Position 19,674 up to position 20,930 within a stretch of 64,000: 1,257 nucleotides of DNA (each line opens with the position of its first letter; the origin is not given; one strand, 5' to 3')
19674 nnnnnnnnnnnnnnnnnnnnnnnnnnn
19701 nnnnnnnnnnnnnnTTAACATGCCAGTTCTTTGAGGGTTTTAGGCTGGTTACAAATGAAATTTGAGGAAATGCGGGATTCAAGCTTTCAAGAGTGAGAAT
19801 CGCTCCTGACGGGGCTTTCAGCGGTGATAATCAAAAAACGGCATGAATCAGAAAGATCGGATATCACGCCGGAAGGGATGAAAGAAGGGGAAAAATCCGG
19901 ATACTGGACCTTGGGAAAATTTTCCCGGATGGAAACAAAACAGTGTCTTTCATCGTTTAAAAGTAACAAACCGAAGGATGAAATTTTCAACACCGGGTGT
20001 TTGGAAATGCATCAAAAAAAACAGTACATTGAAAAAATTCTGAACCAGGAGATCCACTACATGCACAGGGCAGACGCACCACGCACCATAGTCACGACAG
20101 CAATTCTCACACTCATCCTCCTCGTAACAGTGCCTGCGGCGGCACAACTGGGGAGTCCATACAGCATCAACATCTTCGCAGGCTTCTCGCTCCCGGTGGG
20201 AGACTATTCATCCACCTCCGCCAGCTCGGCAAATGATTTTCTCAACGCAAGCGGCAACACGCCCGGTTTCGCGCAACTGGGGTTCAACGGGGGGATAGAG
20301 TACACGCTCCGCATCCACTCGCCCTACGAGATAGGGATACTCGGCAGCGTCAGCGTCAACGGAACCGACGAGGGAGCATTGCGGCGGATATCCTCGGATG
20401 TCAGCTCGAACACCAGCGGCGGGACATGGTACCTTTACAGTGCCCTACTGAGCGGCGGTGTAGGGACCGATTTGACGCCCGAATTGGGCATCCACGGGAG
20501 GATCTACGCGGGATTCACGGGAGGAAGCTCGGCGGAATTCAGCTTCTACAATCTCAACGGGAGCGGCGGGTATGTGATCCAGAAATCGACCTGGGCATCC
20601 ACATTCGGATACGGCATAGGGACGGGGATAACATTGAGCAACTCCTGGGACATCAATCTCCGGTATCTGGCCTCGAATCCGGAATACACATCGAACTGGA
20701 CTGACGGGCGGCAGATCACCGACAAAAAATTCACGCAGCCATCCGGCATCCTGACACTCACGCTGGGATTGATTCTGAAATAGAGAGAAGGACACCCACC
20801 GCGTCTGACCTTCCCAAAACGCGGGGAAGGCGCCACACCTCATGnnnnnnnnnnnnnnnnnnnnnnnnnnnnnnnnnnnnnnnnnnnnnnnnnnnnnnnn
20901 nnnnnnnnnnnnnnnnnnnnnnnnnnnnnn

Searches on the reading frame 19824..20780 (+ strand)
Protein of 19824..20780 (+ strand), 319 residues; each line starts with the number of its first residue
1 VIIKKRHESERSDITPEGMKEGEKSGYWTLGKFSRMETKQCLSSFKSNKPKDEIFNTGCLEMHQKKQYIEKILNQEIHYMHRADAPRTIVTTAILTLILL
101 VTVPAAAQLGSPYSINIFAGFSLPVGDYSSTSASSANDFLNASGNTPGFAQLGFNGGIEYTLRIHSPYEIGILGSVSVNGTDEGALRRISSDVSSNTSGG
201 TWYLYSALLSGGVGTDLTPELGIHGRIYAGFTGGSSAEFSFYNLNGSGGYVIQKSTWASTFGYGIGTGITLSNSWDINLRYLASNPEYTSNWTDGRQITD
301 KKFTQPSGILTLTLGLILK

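Call 32: search_protein_families(library=pfam, proteins=[window:19824-20780:+], max_evalue=0.0001)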
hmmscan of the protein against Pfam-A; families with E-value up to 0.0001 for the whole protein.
window:19824-20780:+ (319 aa): 1 family
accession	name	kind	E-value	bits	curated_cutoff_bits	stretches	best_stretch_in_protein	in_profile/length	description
PF13505.12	OMP_b-brl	-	1.7e-05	25.5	28.7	1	94-286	2-155/175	Outer membrane protein beta-barrel domain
